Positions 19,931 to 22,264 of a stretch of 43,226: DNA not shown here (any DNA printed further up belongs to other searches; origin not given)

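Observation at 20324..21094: C5-cytosine methyltransferase with eight tandem TRD-like modules (possible hyper-multispecific anti-restriction methylase)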

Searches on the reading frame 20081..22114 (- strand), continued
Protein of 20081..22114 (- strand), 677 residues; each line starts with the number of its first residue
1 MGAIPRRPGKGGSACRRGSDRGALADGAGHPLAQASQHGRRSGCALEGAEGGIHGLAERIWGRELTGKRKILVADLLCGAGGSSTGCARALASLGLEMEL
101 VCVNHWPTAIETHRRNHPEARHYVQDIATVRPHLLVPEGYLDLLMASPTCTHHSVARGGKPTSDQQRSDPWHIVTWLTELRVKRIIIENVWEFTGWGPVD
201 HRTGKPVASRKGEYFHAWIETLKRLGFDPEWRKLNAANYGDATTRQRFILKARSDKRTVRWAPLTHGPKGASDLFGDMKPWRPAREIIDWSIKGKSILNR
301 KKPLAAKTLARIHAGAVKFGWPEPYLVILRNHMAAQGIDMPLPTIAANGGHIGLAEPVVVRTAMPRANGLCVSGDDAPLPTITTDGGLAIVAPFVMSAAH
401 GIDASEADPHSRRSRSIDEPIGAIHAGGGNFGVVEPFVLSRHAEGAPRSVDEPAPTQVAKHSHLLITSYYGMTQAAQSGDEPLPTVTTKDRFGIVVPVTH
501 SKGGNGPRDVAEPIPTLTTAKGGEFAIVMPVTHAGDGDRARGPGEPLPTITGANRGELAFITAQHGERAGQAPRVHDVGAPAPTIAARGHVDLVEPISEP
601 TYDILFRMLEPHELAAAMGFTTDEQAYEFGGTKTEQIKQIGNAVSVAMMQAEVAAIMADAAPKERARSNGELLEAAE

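Call 34: search_dna_similar(query=window:20084-21922:-, collection=phages, mode=protein, max_rows=40, max_evalue=1e-20)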
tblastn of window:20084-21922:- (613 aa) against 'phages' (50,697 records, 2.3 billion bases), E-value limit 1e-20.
Records with a match: 135; places in all: 135; records where one place covers at least 80% of the query: 72.
Best place of each record, by identity: <60% 135.
By first word of the organism name: Pseudomonas 33; Vibrio 20; Mycobacterium 12; Cellulophaga 7; Aeromonas 6; Rhizobium 4; Burkholderia 3; Klebsiella 3; Escherichia 3; Halobacterium 3; and 27 more.
By host as written in the record: - 24; Mycobacterium smegmatis mc2 155 10; Pseudomonas sp. 6; Pseudomonas aeruginosa 5; Pseudomonas aeruginosa PA14 3; Microcystis wesenbergii 2; Aeromonas salmonicida 2; Burkholderia gladioli 2; and 62 more.
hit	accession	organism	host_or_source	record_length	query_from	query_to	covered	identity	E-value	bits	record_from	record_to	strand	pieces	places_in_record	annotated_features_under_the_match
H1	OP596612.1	Bradyrhizobium phage ppBdUSDA122-1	Bradyrhizobium diazoefficiens USDA 122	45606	5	613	99%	57.7%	0e+0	644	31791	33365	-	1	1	DNA cytosine methyltransferase | cytochrome C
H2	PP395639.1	Microcystis phage Mwe-JY07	Microcystis wesenbergii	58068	4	597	97%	59.1%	0e+0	684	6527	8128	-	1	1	hypothetical protein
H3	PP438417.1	Microcystis phage Mwe-JY25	Microcystis wesenbergii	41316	4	597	97%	59.1%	0e+0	684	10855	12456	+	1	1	hypothetical protein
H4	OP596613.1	Bradyrhizobium phage ppBeUSDA76-1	Bradyrhizobium elkanii USDA 76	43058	4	613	100%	48.7%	3e-170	543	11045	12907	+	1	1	DNA cytosine methyltransferase | hypothetical protein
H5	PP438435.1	Dolichospermum phage Dfl-JY45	Dolichospermum flos-aquae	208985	5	596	97%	39.8%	4e-105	355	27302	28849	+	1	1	hypothetical protein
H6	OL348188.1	Aeromonas phage vB_AsaM_LPM4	Aeromonas salmonicida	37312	8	596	96%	33.0%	3e-65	238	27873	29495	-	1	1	C-5 cytosine-specific DNA methylase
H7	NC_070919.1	Aeromonas phage vB_AsaM_LPM4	Aeromonas salmonicida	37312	8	596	96%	33.0%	3e-65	238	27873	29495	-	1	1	C-5 cytosine-specific DNA methylase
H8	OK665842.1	Burkholderia phage BgManors32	Burkholderia gladioli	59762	8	602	97%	32.6%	1e-67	245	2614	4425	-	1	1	C-5 cytosine-specific DNA methylase family protein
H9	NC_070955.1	Burkholderia phage BgManors32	Burkholderia gladioli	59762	8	602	97%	32.6%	1e-67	245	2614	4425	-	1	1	C-5 cytosine-specific DNA methylase family protein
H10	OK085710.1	Myxococcus phage Mx4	Myxococcus xanthus DZ1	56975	5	595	96%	32.5%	1e-61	228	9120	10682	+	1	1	hypothetical protein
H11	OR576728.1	Myxococcus phage Mx4 ts27htf-1hrm-1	Myxococcus sp.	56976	5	595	96%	32.5%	1e-61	228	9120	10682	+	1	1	hypothetical protein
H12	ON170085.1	Ralstonia phage YO041_1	Ralstonia solanacearum R286, UW275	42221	8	597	96%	32.2%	3e-62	229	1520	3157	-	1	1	record has no annotation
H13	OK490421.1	Klebsiella phage Kp4866-6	Klebsiella pneumoniae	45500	5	591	96%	31.7%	8e-56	210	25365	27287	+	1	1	record has no annotation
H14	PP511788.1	Dulem virus 34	Propithecus coquereli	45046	9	600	97%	31.2%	3e-58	218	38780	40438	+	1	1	DNA cystosine methyltransferase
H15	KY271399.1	Klebsiella phage 5 LV-2017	Klebsiella pneumoniae KH43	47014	4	600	97%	30.0%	1e-54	207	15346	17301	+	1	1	putative methylase | putative DNA methyltransferase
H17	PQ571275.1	Bacteroides phage BS-TP2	Bacteroides salyersiae BG8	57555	6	591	96%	30.4%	2e-63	233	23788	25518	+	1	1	DNA methyltransferase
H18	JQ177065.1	Pectobacterium phage ZF40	Pectobacterium carotovorum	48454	23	591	93%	31.3%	1e-55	209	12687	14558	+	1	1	putative methylase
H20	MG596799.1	Pseudomonas phage PMBT3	Pseudomonas grimontii MBTL2-21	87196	9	591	95%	30.4%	6e-56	211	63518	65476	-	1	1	DNA cytosine methylasetransferase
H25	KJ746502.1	Rhizobium phage vB_RleM_PPF1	Rhizobium leguminosarum strain F1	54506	12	613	98%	29.3%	4e-51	196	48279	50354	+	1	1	C-5 cytosine-specific DNA methylase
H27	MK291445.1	Paracoccus phage vB_PyeM_Pyei1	Paracoccus yeei CCUG 32053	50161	8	594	96%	30.0%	3e-54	206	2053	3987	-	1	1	DNA (cytosine-5-)-methyltransferase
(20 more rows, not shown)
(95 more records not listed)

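Call 37: get_annotated_region(hit=H27, flank=3000)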
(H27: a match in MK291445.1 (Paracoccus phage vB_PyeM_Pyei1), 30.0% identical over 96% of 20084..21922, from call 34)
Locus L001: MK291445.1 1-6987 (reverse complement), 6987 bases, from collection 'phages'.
description: Paracoccus phage vB_PyeM_Pyei1, complete genome.
organism: Paracoccus phage vB_PyeM_Pyei1 (NCBI taxid 2500566)
taxonomy: Viruses; Duplodnaviria; Heunggongvirae; Uroviricota; Caudoviricetes
host: Paracoccus yeei CCUG 32053; source: -; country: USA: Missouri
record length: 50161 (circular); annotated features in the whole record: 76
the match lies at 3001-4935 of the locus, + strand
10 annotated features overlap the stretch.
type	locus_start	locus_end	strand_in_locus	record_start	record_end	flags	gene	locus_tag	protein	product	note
CDS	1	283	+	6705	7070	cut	-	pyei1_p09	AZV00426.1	endonuclease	-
CDS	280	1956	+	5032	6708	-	-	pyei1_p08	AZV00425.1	helicase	-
CDS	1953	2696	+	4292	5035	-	-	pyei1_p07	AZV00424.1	EaA-like protein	-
CDS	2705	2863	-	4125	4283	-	-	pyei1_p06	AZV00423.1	chaperone protein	chaperone protein DnaJ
CDS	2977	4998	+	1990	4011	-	-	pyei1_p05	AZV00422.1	DNA (cytosine-5-)-methyltransferase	-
CDS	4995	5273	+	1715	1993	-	-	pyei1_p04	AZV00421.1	hypothetical protein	-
CDS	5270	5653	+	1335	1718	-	-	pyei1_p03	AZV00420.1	hypothetical protein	-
CDS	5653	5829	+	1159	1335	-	-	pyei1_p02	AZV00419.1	hypothetical protein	-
CDS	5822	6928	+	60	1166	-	-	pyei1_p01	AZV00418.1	integrase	tyrosine recombinase XerC/XerD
misc_feature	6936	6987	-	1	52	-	-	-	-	-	attachment site in tRNA-Pro(TGG)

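Call 38: get_annotated_region(hit=H1, flank=500)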
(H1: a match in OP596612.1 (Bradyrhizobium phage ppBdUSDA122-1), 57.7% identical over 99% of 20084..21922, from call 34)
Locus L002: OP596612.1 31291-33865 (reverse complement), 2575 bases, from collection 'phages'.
description: Bradyrhizobium phage ppBdUSDA122-1, complete genome.
organism: Bradyrhizobium phage ppBdUSDA122-1 (NCBI taxid 3003362)
taxonomy: Viruses; Duplodnaviria; Heunggongvirae; Uroviricota; Caudoviricetes
host: Bradyrhizobium diazoefficiens USDA 122; source: -; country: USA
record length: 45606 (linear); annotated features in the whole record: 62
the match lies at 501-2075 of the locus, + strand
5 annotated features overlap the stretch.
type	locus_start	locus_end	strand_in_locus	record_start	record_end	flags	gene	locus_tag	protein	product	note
CDS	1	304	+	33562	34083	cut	-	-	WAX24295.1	hypothetical protein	-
CDS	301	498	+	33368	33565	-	-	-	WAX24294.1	hypothetical protein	-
CDS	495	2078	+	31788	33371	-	-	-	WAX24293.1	DNA cytosine methyltransferase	-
CDS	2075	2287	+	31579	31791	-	-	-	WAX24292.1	cytochrome C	-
CDS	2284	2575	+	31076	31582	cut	-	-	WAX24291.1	SANT/Myb domain-containing protein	-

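Call 39: get_annotated_region(hit=H6, flank=500)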
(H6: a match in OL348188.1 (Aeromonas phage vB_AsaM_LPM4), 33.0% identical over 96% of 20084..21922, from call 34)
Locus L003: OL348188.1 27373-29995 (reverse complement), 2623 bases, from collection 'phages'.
description: Aeromonas phage vB_AsaM_LPM4, complete genome.
organism: Aeromonas phage vB_AsaM_LPM4 (NCBI taxid 2894367)
taxonomy: Viruses; Duplodnaviria; Heunggongvirae; Uroviricota; Caudoviricetes; Peduoviridae; Piscesmortuivirus; Piscesmortuivirus LPM4
host: Aeromonas salmonicida; source: dead brook trout; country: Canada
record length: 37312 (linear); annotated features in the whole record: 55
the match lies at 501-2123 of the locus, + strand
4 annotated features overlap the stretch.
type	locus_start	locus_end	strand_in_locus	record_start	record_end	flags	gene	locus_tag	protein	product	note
CDS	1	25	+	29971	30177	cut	-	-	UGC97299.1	hypothetical protein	-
CDS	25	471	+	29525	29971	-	-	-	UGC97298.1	hypothetical protein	-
CDS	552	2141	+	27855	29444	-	-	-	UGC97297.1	C-5 cytosine-specific DNA methylase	-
CDS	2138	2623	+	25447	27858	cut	-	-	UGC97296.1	replication protein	replication protein GpA, endonuclease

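Call 40: get_annotated_region(hit=H8, flank=500)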
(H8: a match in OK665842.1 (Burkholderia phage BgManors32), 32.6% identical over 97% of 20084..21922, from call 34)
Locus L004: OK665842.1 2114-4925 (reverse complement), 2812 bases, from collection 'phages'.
description: Burkholderia phage BgManors32, complete genome.
organism: Burkholderia phage BgManors32 (NCBI taxid 2894335)
taxonomy: Viruses; Duplodnaviria; Heunggongvirae; Uroviricota; Caudoviricetes; Bigmanorsvirus; Bigmanorsvirus bgmanors32
host: Burkholderia gladioli; source: sewage sample; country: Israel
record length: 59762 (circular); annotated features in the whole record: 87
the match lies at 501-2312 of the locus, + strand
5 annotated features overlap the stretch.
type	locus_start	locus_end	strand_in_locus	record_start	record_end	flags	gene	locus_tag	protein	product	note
CDS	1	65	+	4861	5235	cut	-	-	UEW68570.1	hypothetical protein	-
CDS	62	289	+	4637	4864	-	-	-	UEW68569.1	hypothetical protein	-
CDS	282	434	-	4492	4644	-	-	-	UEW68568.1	hypothetical protein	-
CDS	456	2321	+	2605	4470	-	-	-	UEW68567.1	C-5 cytosine-specific DNA methylase family protein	-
CDS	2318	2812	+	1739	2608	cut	-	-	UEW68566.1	hypothetical protein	-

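Call 41: get_annotated_region(hit=H18, flank=500)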
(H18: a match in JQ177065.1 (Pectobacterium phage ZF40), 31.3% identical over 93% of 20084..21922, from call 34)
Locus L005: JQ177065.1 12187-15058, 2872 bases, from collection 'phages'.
description: Pectobacterium phage ZF40, complete genome.
organism: Pectobacterium phage ZF40 (NCBI taxid 1127516)
taxonomy: Viruses; Duplodnaviria; Heunggongvirae; Uroviricota; Caudoviricetes
host: Pectobacterium carotovorum; source: induced lysogen; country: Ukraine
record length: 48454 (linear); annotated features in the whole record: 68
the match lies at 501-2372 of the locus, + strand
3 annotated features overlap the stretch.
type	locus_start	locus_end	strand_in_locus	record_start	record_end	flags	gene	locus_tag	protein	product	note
CDS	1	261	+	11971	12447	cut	-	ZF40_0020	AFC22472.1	putative methylase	gp20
CDS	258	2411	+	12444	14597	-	-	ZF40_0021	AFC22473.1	putative methylase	gp21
CDS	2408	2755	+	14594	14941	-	-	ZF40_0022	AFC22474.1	hypothetical protein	gp22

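Call 42: get_annotated_region(hit=H20, flank=500)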
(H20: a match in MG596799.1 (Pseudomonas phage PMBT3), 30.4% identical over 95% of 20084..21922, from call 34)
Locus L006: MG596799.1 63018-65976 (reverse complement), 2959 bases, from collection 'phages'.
description: Pseudomonas phage PMBT3, complete genome.
organism: Pseudomonas phage PMBT3 (NCBI taxid 2059856)
taxonomy: Viruses; Duplodnaviria; Heunggongvirae; Uroviricota; Caudoviricetes; Maxrubnervirus; Maxrubnervirus PMBT3
host: Pseudomonas grimontii MBTL2-21; source: sewage; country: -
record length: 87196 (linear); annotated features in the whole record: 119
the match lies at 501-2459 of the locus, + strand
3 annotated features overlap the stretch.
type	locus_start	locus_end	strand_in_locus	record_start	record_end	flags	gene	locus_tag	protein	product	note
CDS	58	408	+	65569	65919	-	-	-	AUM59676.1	hypothetical protein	-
CDS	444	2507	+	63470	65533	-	-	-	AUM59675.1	DNA cytosine methylasetransferase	-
CDS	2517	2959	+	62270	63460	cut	-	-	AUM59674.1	chromosome segregation domain protein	-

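Call 43: get_annotated_region(hit=H25, flank=500)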
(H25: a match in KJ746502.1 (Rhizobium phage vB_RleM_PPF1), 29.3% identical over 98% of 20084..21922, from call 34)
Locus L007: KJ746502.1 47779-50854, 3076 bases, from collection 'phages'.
description: Rhizobium phage vB_RleM_PPF1, complete genome.
organism: Rhizobium phage vB_RleM_PPF1 (NCBI taxid 1498228)
taxonomy: Viruses; Duplodnaviria; Heunggongvirae; Uroviricota; Caudoviricetes
host: Rhizobium leguminosarum strain F1; source: -; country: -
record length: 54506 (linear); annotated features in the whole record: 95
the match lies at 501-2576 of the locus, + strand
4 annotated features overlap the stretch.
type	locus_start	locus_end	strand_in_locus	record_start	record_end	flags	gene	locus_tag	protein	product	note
CDS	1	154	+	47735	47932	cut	-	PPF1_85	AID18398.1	hypothetical protein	-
CDS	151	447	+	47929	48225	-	-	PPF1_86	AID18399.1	hypothetical protein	-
CDS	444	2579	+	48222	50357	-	-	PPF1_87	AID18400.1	C-5 cytosine-specific DNA methylase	-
CDS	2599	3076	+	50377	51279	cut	-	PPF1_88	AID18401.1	putative adenine-specific methyltransferase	-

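Call 44: get_annotated_region(hit=H10, flank=500)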
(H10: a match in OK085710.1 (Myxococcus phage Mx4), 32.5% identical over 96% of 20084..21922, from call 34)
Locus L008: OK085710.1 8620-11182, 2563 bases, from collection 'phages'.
description: Myxococcus phage Mx4, complete genome.
organism: Myxococcus phage Mx4 (NCBI taxid 2875690)
taxonomy: Viruses; Duplodnaviria; Heunggongvirae; Uroviricota; Caudoviricetes
host: Myxococcus xanthus DZ1; source: Farmyard manure; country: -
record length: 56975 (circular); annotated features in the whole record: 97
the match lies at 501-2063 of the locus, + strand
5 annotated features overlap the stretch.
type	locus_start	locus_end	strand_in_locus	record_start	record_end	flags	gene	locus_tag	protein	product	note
CDS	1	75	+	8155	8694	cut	-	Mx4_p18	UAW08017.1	hypothetical protein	rasttk_feature_creation_tool=/opt/patric- common/runtime/bin/phanotate version 1.5.0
CDS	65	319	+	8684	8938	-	-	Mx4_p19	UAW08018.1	hypothetical protein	rasttk_feature_creation_tool=/opt/patric- common/runtime/bin/phanotate version 1.5.0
CDS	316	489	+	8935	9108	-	-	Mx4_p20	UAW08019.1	hypothetical protein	rasttk_feature_creation_tool=/opt/patric- common/runtime/bin/phanotate version 1.5.0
CDS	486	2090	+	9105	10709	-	-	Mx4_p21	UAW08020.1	hypothetical protein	rasttk_feature_creation_tool=/opt/patric- common/runtime/bin/phanotate version 1.5.0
CDS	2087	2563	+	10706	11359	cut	-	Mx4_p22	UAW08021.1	hypothetical protein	rasttk_feature_creation_tool=/opt/patric- common/runtime/bin/phanotate version 1.5.0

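Call 45: get_annotated_region(hit=H17, flank=500)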
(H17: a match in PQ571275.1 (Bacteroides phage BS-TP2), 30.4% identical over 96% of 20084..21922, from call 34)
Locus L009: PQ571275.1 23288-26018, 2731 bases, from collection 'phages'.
description: Bacteroides phage BS-TP2, complete genome.
organism: Bacteroides phage BS-TP2 (NCBI taxid 3385222)
taxonomy: Viruses
host: Bacteroides salyersiae BG8; source: sewage from septic tank; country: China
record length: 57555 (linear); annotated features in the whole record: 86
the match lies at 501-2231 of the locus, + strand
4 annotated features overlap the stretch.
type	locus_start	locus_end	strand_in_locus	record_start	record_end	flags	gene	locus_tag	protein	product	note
CDS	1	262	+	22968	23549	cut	-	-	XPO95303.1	HTH araC/xylS-type domain-containing protein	BS-TP2_gp36; BS-TP2_gp36; None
CDS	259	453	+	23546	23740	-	-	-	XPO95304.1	hypothetical protein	BS-TP2_gp37; BS-TP2_gp37; None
CDS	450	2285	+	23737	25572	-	-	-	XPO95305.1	DNA methyltransferase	BS-TP2_gp38; BS-TP2_gp38; None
CDS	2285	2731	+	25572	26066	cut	-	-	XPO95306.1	DNA methyltransferase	BS-TP2_gp39; BS-TP2_gp39; Annot2=(hmm profile search-phrog [Rank2]) phrog_954 DNA methyltransferase;Annot3=(structure ...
